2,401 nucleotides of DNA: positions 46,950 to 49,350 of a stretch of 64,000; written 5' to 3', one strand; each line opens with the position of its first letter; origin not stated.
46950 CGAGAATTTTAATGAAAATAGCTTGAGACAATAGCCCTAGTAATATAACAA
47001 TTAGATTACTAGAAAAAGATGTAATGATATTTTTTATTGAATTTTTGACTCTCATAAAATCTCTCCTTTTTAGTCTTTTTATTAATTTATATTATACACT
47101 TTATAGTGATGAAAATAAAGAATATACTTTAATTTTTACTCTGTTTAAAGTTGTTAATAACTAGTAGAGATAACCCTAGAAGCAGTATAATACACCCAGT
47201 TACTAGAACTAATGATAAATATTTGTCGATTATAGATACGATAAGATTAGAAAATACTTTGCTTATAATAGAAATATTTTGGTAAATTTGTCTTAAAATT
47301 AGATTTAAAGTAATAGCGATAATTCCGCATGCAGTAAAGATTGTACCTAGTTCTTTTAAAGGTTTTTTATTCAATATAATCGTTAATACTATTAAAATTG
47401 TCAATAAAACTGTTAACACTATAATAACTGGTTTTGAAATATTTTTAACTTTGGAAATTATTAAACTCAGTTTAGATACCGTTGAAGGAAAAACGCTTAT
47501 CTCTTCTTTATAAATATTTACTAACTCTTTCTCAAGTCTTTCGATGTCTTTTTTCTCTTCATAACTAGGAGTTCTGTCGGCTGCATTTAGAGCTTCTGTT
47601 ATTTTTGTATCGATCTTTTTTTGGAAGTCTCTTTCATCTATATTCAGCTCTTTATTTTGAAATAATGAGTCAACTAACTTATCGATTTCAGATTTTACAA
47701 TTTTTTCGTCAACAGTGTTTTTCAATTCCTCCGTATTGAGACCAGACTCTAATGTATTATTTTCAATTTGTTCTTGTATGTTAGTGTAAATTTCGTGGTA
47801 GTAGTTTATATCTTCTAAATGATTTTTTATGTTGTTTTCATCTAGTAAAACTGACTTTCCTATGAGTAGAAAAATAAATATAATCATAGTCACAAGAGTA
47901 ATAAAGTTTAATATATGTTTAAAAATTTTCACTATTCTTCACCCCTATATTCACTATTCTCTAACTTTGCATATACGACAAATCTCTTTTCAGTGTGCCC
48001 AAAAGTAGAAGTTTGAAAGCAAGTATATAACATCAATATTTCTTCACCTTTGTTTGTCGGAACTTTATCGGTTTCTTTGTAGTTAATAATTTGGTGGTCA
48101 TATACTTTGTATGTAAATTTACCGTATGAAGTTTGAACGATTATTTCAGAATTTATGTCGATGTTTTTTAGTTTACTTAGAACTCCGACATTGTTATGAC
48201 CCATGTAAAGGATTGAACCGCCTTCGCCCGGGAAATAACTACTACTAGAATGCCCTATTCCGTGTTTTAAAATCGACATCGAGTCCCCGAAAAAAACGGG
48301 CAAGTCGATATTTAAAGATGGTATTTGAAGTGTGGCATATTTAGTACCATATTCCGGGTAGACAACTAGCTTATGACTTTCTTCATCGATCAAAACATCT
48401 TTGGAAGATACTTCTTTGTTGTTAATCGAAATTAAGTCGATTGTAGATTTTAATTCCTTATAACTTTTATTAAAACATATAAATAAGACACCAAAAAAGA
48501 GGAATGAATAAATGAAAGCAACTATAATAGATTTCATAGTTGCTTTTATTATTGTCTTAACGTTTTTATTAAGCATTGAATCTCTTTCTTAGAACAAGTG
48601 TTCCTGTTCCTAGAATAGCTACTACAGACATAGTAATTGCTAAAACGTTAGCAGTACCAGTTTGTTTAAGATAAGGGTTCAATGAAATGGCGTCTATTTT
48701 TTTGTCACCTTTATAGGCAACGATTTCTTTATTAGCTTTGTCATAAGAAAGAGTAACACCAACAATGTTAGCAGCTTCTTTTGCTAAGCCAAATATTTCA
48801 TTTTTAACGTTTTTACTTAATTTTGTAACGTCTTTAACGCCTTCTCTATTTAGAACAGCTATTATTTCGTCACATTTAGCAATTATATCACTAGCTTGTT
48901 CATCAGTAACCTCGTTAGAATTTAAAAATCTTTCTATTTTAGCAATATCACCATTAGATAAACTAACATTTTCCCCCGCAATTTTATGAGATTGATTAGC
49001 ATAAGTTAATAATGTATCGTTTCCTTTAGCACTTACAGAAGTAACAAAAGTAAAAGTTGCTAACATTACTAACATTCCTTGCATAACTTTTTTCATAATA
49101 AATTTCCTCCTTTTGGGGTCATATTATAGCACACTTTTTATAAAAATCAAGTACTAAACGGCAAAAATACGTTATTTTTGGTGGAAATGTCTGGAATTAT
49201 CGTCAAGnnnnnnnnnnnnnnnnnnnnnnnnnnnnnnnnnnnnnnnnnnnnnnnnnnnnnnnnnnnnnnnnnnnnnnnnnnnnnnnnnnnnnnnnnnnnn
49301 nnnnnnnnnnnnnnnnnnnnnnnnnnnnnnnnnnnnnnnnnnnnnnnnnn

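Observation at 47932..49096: Dedicated sortase plus single substrate with LKQTG sorting signal embedded in the polysaccharide locus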

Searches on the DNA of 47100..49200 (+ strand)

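Call 10: search_dna_similar(query=window:47100-49200:+, collection=plasmids, mode=distant)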
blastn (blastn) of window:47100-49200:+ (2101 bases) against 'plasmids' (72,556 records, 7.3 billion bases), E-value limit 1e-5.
No match.

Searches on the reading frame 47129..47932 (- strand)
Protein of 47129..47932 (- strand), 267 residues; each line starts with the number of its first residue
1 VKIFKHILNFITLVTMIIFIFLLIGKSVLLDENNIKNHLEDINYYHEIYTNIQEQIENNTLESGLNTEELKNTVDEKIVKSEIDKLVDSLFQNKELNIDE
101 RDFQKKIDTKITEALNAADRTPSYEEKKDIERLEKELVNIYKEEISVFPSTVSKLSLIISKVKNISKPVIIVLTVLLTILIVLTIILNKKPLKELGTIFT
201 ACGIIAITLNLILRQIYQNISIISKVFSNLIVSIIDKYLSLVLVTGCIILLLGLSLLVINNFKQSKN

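Call 3: search_protein_families(library=pfam, proteins=[window:47129-47932:-], max_evalue=0.01)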
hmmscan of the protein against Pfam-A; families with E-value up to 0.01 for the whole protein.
window:47129-47932:- (267 aa): 0 families

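Call 4: search_protein_families(library=ncbifam, proteins=[window:47129-47932:-], max_evalue=0.01)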
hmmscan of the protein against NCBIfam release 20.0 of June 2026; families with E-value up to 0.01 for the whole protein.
window:47129-47932:- (267 aa): 0 families

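Call 34: find_homologous_proteins(query=window:47129-47932:-, max_evalue=0.00001)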
Query window:47129-47932:- (267 aa): 2 proteins with E <= 0.00001 among 3559 candidates.
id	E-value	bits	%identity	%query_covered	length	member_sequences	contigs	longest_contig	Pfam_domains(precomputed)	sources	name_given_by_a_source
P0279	8.9e-154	528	100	100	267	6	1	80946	-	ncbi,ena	-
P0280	1.3e-46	177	51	66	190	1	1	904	-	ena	-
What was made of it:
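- Tried and rejected: The word-indexed protein search returned only two hits (call 34).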

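Call 35: find_encoding_contigs(protein=P0279, flank=3000, max_places=3)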
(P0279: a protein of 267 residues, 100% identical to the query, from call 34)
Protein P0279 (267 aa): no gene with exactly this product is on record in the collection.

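Call 47: search_solved_structures(query=A3, max_evalue=1)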
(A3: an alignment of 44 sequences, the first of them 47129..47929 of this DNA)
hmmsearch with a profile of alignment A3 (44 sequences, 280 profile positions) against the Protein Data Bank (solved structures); distinct sequences matched with E-value up to 1: 3.
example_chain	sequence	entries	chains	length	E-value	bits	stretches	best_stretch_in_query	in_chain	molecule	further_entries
1wtd_A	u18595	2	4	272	0.13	14.9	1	113-163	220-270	EcoO109IR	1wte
2lse_A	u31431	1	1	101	0.93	12.1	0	113-166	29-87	Four Helix Bundle Protein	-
6yvu_C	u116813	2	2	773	0.99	12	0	95-162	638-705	Condensin complex subunit 2,Condensin complex subunit 2,Brn1 | Condensin complex subunit 2,Brn1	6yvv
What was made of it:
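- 47129..47932 (-): Third cassette gene (TM3), 267 aa. Hydropathy suggests an N-terminal transmembrane segment, a soluble segment of about 135 aa (presumed extracytoplasmic) and about three C-terminal transmembrane segments. It has no known family. No PDB relative (call 47).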

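Call 48: search_protein_families(library=pfam, alignment_id=A3, max_evalue=0.1)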
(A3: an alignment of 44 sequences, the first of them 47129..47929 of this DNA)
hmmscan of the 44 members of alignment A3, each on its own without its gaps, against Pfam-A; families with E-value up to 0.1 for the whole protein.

A. member 1, window:47129-47929:- (266 aa): 1 family
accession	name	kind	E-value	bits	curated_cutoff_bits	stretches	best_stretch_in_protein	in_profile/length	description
PF09106.17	SelB-wing_2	-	0.02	15.4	22.3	1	56-98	9-51/57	Elongation factor SelB, winged helix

B. families by the number of members that match (of 44 scanned): 57 families (the first 25 are shown)
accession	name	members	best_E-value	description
PF04286.17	DUF445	6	0.0005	Protein of unknown function (DUF445)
PF19174.5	DUF5856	6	0.0025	Family of unknown function (DUF5856)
PF13994.11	PgaD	4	0.0067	PgaD-like protein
PF20990.2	DUF2207_C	3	0.00017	Predicted membrane protein (DUF2207) C-terminal domain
PF13036.11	LpoB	3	0.00084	Peptidoglycan-synthase activator LpoB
PF11527.13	ARL2_Bind_BART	3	0.0024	The ARF-like 2 binding protein BART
PF20237.3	DUF6594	3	0.0044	Family of unknown function (DUF6594)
PF16043.11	DUF4795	3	0.008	Domain of unknown function (DUF4795)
PF13273.12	DUF4064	2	0.00036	Protein of unknown function (DUF4064)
PF25284.1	DUF7874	2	0.0051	Family of unknown function (DUF7874)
PF21960.2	RCF1-5-like_lid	2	0.02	RCF1/5-like, AAA+ ATPase lid domain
PF20431.4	E_motif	2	0.03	E motif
PF05802.16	SctB2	2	0.033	SPI-2 type 3 secretion system translocon protein SctB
PF13903.11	Claudin_2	2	0.061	PMP-22/EMP/MP20/Claudin tight junction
PF04906.18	Tweety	1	0.0004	Tweety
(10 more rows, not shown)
